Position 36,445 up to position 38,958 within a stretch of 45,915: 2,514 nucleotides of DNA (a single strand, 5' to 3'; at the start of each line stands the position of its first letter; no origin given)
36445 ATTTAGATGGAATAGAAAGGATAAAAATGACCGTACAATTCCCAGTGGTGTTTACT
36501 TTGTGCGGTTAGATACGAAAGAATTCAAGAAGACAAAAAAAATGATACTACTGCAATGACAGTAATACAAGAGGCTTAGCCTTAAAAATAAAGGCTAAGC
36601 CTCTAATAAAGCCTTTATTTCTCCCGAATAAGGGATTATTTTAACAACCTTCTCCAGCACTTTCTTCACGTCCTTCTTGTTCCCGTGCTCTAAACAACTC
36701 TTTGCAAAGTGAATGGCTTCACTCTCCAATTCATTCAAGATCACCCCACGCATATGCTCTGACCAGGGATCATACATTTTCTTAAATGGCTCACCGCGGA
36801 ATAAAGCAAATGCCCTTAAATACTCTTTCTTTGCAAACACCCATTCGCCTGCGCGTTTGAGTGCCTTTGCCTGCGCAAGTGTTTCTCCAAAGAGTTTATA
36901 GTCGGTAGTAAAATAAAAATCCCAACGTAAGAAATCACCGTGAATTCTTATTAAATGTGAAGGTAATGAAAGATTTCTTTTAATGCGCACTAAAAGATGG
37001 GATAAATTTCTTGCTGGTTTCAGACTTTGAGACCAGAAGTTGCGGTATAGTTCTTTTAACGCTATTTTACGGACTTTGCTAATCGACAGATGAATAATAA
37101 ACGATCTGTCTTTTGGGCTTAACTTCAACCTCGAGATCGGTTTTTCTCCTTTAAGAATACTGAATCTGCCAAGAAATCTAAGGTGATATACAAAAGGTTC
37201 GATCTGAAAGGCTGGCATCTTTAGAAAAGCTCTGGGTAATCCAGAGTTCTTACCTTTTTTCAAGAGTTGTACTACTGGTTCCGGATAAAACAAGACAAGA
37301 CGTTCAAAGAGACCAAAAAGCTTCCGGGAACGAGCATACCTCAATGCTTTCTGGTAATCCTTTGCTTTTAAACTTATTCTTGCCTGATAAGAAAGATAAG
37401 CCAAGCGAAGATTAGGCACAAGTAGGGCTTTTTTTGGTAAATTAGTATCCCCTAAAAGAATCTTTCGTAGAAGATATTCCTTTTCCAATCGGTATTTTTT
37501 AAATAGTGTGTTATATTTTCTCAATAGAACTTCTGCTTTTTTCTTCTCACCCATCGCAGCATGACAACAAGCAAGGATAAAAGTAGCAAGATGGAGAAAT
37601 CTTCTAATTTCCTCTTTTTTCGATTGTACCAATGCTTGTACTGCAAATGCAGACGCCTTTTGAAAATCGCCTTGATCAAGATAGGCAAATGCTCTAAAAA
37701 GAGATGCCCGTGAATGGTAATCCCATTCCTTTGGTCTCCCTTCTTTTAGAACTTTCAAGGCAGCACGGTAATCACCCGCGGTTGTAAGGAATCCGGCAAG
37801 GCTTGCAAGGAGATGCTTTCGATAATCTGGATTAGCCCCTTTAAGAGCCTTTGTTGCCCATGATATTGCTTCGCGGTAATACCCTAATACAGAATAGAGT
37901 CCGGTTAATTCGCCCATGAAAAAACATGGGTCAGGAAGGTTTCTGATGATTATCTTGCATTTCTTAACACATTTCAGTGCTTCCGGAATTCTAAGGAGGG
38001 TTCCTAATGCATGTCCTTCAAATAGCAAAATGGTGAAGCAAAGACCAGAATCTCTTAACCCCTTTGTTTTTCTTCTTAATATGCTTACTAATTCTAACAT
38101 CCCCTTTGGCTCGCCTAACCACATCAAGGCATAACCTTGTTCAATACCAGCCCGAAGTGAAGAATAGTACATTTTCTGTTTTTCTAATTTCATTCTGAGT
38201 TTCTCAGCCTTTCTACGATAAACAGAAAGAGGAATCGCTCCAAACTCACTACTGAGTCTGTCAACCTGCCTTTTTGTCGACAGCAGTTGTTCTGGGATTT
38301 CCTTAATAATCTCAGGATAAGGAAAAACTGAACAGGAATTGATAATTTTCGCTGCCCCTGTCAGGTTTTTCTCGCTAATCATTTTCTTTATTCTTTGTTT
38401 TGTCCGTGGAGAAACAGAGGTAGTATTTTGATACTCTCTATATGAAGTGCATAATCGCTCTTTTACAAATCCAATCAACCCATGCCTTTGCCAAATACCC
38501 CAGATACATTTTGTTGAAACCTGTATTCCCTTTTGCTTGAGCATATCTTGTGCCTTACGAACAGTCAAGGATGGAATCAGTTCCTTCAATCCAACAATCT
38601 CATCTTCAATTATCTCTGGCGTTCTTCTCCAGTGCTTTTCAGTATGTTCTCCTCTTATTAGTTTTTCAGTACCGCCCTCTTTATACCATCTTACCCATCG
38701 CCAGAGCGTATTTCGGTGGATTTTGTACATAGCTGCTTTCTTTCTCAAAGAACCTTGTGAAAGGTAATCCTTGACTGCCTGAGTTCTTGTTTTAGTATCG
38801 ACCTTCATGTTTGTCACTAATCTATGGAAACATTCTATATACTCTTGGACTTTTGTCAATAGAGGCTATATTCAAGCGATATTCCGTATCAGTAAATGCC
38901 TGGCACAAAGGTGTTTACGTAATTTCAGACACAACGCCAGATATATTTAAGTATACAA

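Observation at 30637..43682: Duplicated module: transposase-HTH/TPR/BTAD regulator divergently paired with T9SS-secreted subtilase and propeller genes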

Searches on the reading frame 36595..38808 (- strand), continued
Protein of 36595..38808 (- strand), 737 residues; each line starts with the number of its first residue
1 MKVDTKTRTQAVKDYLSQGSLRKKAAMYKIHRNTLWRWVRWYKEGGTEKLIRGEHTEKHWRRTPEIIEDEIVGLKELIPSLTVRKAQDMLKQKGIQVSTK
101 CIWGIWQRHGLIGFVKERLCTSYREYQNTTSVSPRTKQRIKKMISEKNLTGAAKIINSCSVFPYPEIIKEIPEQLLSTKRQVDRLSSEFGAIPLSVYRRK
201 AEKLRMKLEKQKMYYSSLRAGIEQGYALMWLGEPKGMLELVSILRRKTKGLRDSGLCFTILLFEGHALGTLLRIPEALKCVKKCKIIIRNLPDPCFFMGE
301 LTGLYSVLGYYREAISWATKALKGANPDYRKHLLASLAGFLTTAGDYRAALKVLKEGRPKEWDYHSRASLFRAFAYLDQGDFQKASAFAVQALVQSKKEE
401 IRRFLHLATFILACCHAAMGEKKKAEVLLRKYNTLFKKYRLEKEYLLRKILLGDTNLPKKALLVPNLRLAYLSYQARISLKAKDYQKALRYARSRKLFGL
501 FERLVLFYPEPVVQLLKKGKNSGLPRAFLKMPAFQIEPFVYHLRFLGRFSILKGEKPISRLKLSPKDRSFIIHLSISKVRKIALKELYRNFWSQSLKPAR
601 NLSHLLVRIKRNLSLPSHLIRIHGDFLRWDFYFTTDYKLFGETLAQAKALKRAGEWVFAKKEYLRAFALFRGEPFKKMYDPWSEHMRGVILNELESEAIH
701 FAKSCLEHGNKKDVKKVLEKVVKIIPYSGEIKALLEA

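Call 33: find_related_loci(query=A1, collection=genome_contigs, flank=8000)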
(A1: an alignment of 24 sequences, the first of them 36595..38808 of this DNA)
Query A1 (737 aa) in genome_contigs; peptide patterns used: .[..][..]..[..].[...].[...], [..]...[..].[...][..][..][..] (x = any residue, [..] = any of these).
156 stretches matched a pattern; 111 encode a relative of the query (tblastn E <= 1e-3); the best 80 are kept; 76 distinct loci.
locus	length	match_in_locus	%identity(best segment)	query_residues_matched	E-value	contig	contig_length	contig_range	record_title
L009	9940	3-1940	85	104-737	0e+0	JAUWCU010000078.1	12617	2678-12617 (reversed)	MAG: Candidatus Stahlbacteria bacterium isolate CSMAG_2146 CSMAG_2146_k141_1600936_length_12617_cov_13.5983, whole genom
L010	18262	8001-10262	56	1-734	0e+0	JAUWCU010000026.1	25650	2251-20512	MAG: Candidatus Stahlbacteria bacterium isolate CSMAG_2146 CSMAG_2146_k141_1786916_length_25650_cov_13.9776, whole genom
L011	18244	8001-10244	55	1-734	0e+0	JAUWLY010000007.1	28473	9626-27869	MAG: Candidatus Stahlbacteria bacterium isolate CSMAG_2384 CSMAG_2384_k141_490215_length_28473_cov_7.9891, whole genome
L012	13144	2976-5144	53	3-726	0e+0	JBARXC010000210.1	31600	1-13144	MAG: bacterium isolate MFD12922_ilm_asm_bin33 k127_39318, whole genome shotgun sequence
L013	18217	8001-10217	53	1-737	0e+0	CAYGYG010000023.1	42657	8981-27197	MAG TPA_asm: uncultured bacterium isolate ERP119294_co1_15 genome assembly, contig: NODE_927_length_42657_cov_30.202901,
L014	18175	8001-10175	53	1-725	0e+0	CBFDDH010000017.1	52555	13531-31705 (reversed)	MAG TPA_asm: uncultured bacterium isolate SRR26215679_binner123_Refined_94 genome assembly, contig: ERZ25073473.149, who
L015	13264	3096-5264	53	2-725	0e+0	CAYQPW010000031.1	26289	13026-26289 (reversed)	MAG TPA_asm: uncultured bacterium isolate SRP214966_co6_155 genome assembly, contig: NODE_951_length_26289_cov_15.376153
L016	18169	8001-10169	52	2-725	0e+0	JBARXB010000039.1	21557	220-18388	MAG: bacterium isolate MFD12922_ilm_asm_bin34 k127_47745, whole genome shotgun sequence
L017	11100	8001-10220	43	8-737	2e-174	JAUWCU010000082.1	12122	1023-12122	MAG: Candidatus Stahlbacteria bacterium isolate CSMAG_2146 CSMAG_2146_k141_1695300_length_12122_cov_14.5074, whole genom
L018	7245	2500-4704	41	1-736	6e-170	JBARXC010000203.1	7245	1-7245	MAG: bacterium isolate MFD12922_ilm_asm_bin33 k127_38179, whole genome shotgun sequence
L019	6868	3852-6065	41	1-735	3e-169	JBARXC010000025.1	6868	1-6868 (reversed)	MAG: bacterium isolate MFD12922_ilm_asm_bin33 k127_161978, whole genome shotgun sequence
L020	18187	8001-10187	41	6-735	2e-165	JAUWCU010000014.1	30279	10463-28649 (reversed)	MAG: Candidatus Stahlbacteria bacterium isolate CSMAG_2146 CSMAG_2146_k141_1078633_length_30279_cov_14.9705, whole genom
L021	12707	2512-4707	41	1-734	3e-165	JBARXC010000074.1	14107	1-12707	MAG: bacterium isolate MFD12922_ilm_asm_bin33 k127_44890, whole genome shotgun sequence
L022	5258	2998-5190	41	1-736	4e-166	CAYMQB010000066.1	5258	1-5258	MAG TPA_asm: uncultured bacterium isolate binchicken_co228_479 genome assembly, contig: NODE_26372_length_5258_cov_39.98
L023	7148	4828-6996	40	3-726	4e-162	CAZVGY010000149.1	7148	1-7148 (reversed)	MAG TPA_asm: uncultured Desulfobacteraceae bacterium isolate SRP338002_co1_143 genome assembly, contig: NODE_9689_length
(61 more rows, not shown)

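Call 38: search_protein_families(library=pfam, alignment_id=A2, max_evalue=0.01)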
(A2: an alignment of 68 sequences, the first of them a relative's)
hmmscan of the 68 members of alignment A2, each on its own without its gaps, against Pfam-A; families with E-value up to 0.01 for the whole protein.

A. member 1, L001:2736-4985:- (750 aa): 1 family
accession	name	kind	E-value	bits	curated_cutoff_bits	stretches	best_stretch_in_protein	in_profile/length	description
PF14870.12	PSII_BNR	-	1.2e-38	133.5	27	4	352-440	7-97/303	Photosynthesis system II assembly factor YCF48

B. families by the number of members that match (of 68 scanned): 64 families (the first 25 are shown)
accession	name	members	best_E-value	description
PF18962.6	Por_Secre_tail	49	3.3e-13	Secretion system C-terminal sorting domain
PF13860.13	FlgD_ig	34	9.2e-12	FlgD Ig-like domain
PF13585.12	CHU_C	19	2.7e-06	CHU_C Type IX secretion signal domain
PF14870.12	PSII_BNR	9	8.4e-41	Photosynthesis system II assembly factor YCF48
PF15902.12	Sortilin-Vps10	8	6.4e-32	Sortilin, neurotensin receptor 3,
PF02012.26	BNR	8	8.5e-12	BNR/Asp-box repeat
PF00082.27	Peptidase_S8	5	3.4e-51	Subtilase family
PF06739.17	SBBP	5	1.2e-24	Beta-propeller repeat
PF13088.12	BNR_2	5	3.2e-17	BNR repeat-like domain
PF01344.31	Kelch_1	4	4e-65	Kelch motif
PF13540.12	RCC1_2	4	6.3e-59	Regulator of chromosome condensation (RCC1) repeat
PF01364.23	Peptidase_C25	4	2.9e-57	Peptidase family C25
PF24681.1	Kelch_KLHDC2_KLHL20_DRC7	4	9.6e-49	KLHDC2/KLHL20/DRC7 Kelch-repeats domain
PF13517.12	FG-GAP_3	4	2.7e-37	FG-GAP-like repeat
PF07646.21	Kelch_2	4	2.8e-36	Kelch motif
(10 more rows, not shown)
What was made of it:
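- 49 of 68 such neighbours hit Pfam Por_Secre_tail (call 38). Most cargo is non-catalytic beta-propellers (call 38).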

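Call 67: search_dna_similar(query=window:36595-38808:-, collection=plasmids, mode=protein, max_rows=8)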
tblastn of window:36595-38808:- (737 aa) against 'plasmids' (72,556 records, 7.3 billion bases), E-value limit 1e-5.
No match.

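Call 71: search_protein_representatives(alignment_id=A1)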
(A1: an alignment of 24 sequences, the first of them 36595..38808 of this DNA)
Query: 24 sequences, 734 profile positions. Proteins with E-value up to 0.001 (for the whole library): 2765; up to 1e-10: 303; up to 1e-30: 177. The best 150 are listed.
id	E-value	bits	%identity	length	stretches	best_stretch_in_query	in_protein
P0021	0.0e+00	1163.5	-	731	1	2-728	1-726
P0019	0.0e+00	1106.1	-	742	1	2-733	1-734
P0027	3.1e-253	858.5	-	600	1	147-730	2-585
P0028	2.8e-234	795.8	-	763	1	5-733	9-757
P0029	3.5e-231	785.6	-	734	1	7-733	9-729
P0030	5.1e-228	775.2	-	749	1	7-733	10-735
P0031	3.6e-225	765.7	-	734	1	3-726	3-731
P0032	6.9e-225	764.8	-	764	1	8-733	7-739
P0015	1.3e-217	740.8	-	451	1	299-733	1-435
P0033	4.7e-215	732.3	-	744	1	8-730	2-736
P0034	6.5e-214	728.5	-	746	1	8-731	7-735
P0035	6.3e-213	725.3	-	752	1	6-732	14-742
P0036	1.1e-212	724.4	-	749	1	2-733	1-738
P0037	2.5e-212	723.3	-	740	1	3-732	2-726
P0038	5.4e-209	712.3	-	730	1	6-729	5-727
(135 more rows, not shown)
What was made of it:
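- The full length of about 740 aa is conserved down to 33% identity in 177 clusters (calls 33, 71).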

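Call 82: search_protein_families(library=phrogs, proteins=[window:36595-38808:-], max_evalue=0.01)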
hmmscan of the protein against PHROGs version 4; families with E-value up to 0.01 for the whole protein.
window:36595-38808:- (737 aa): 4 families
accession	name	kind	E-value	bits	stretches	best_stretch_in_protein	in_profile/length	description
phrog_157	-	integration and excision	0.00037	20.6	1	5-118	202-304/580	transposase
phrog_5208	-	unknown function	0.0013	18.8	1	374-434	186-246/372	-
phrog_151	-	integration and excision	0.0016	18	1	5-67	66-132/582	transposase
phrog_8463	-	integration and excision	0.0058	16.6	1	8-118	12-126/380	transposase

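Call 83: find_related_loci(query=A1, collection=viral_contigs, flank=3000)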
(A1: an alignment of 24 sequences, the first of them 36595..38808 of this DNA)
Query A1 (737 aa) in viral_contigs; peptide patterns used: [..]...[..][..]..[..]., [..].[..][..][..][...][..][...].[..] (x = any residue, [..] = any of these).
21 stretches matched a pattern, but none encodes a relative of the query by tblastn (E <= 1e-3).
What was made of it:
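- There are no plasmid or viral relatives (calls 67, 83).
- Tried and rejected: Searches of plasmid and viral collections found nothing (calls 67, 83).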

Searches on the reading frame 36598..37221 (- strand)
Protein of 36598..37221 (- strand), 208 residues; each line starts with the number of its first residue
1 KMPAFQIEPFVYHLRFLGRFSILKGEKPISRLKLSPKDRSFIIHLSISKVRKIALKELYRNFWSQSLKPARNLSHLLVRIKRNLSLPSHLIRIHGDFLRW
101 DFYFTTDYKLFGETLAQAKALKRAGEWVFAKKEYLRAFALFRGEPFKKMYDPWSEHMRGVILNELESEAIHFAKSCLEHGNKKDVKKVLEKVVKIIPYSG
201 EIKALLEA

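Call 76: predict_structure(alignment_id=A3)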
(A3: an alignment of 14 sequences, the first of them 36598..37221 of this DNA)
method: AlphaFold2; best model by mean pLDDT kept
length: 208 residues; sequences in the alignment: 14
mean_pLDDT: 91.4   pTM: 0.84
mean pLDDT of the five models: 91.4, 91.4, 89.9, 89.8, 89.2
residues with pLDDT >= 90: 170; 70-90: 30; 50-70: 6; < 50: 2
segments of 3 or more residues with pLDDT < 50: none
pLDDT, mean of each block of 10 residues (from residue 1): 59 93 87 90 91 93 93 95 90 94 93 97 95 96 93 93 96 93 94 93 90
secondary structure, 60 per line:
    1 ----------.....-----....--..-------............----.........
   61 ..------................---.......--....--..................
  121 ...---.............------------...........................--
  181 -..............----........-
elements in order: E11-15 E21-24 H36-47 E52-54 H55-62 H69-84 E91-94 E97-100 E103-106 H107-123 H127-139 H152-178 H182-195 H200-207
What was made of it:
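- C-terminal model with pLDDT 91.4 (call 76).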

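Call 78: fold_search(model_id=the predicted structure, library=pdb)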
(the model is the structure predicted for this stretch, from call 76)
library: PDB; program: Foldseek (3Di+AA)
matches with E <= 10: 823; with E <= 0.001: 6
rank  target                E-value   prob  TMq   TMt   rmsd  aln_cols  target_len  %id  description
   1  8k60_J                1.5e-07  1.00  0.63  0.53   9.1       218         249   15  Cryo-EM structure of Streptomyces coelicolor transcription initiation complex with the global transcription factor Afs (released 2024-07-31)
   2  8hvr_I                2.9e-07  1.00  0.64  0.54   8.6       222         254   15  Cryo-EM structure of AfsR-dependent transcription activation complex with afsS promoter (released 2023-12-27)
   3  8k60_I                1.3e-06  1.00  0.62  0.52   8.8       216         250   14  Cryo-EM structure of Streptomyces coelicolor transcription initiation complex with the global transcription factor Afs (released 2024-07-31)
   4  2fez                  1.0e-05  1.00  0.76  0.45   3.2       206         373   16  Mycobacterium tuberculosis EmbR (released 2006-01-24)
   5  2ff4_B                1.1e-05  1.00  0.73  0.44   3.5       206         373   15  Mycobacterium tuberculosis EmbR in complex with low affinity phosphopeptide (released 2006-01-24)
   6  2ff4_A                5.5e-05  1.00  0.74  0.43   3.4       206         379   16  Mycobacterium tuberculosis EmbR in complex with low affinity phosphopeptide (released 2006-01-24)
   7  4jl0_B                8.4e-02  0.47  0.16  0.23  13.3       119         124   14  Crystal structure of PcrH in complex with the chaperone binding region of PopB (released 2013-12-11)
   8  7e1b_A                1.3e-01  0.98  0.29  0.29   3.1        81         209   15  Crystal structure of VbrR-DNA complex (released 2022-02-09)
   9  4hor_A                1.5e-01  0.41  0.19  0.09  14.8       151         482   14  Crystal Structure of Full-Length Human IFIT5 with 5`-triphosphate Oligocytidine (released 2013-01-23)
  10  2pqn_A                1.7e-01  0.66  0.18  0.30  12.9       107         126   11  Crystal structure of yeast Fis1 complexed with a fragment of yeast Mdv1 (released 2007-11-06)
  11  1na3_A                1.8e-01  0.99  0.29  0.60   4.7        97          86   16  Design of Stable alpha-Helical Arrays from an Idealized TPR Motif (released 2003-06-03)
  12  9rw4_D                2.0e-01  0.16  0.19  0.11  26.8       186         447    8  Egalitarian-BicD in complex with hSL1 of the hairy localization element (Structure B) (released 2026-03-25)
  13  7obe_A                2.2e-01  0.60  0.19  0.10  10.3       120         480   16  X-ray structure of the phosphatase PAPP5 from Arabidopsis thaliana (released 2021-06-09)
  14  2vgy                  2.2e-01  0.44  0.17  0.25  13.2       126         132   14  Crystal structure of the Yersinia enterocolitica Type III Secretion Translocator Chaperone SycD (alternative dimer) (released 2007-12-04)
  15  8ump_A                2.3e-01  0.66  0.19  0.32  10.8       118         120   12  T33-ml35 - Designed Tetrahedral Protein Cage Using Machine Learning Algorithms (released 2023-11-15)
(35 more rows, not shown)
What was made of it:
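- Closest known: SARP family activators. Same: The OmpR-type winged helix is fused directly to a BTAD, with a fold match to EmbR at TM 0.76 (normalised to the query) and rmsd 3.2 A, and to AfsR (call 78).
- E-values then jump from 5e-5 to 8e-2 (call 78).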

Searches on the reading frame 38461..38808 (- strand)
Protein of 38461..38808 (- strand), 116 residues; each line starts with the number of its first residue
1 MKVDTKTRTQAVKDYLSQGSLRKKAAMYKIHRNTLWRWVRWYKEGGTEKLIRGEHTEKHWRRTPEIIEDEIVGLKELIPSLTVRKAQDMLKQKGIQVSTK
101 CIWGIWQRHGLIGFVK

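Call 81: search_solved_structures(query=A4, max_evalue=10, show_alignments=0)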
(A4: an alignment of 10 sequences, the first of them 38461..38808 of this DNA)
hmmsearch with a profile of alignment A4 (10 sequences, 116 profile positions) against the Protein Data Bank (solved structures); distinct sequences matched with E-value up to 10: 14.
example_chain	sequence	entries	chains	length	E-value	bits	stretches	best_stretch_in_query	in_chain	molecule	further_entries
5unk_A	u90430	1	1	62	0.044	17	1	68-113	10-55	Sleeping Beauty transposase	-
2jn6_A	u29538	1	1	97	0.12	15.5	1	8-49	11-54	Protein Cgl2762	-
7bhy_A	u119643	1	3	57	0.13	15.5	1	5-48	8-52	Deoxyribonucleoside regulator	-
6ama_A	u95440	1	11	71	0.16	15.2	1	22-56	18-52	Putative DNA-binding protein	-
6amk_A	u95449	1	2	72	0.23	14.7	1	22-54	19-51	Putative DNA-binding protein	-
1lhs_A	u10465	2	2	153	0.39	14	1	12-62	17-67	MYOGLOBIN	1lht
2glo_A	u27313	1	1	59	0.41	13.9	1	8-41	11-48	brinker CG9653-PA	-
6urs_A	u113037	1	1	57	0.41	13.9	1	3-49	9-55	Sleeping Beauty transposase PAI subdomain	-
1gd2_E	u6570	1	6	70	0.45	13.8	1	48-87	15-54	TRANSCRIPTION FACTOR PAP1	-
5n9j_F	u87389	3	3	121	0.52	13.5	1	46-97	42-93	Mediator Complex Subunit 9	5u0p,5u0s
7svw_A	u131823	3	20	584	0.63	13.3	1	18-72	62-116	TnsB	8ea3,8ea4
8rdu_R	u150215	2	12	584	0.63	13.3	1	18-72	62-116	TnsB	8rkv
8aa5_AP1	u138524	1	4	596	0.66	13.2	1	18-72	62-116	TnsB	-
9hcj_K0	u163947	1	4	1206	0.67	13.2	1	46-92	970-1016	Nucleoporin 133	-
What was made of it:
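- Closest known: IS481 / IS630-Tc1 transposases and their domesticated HTH derivatives. Same: There are weak matches to Sleeping Beauty: HTH2 to 5unk and HTH1 to the PAI subdomain 6urs (call 81).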
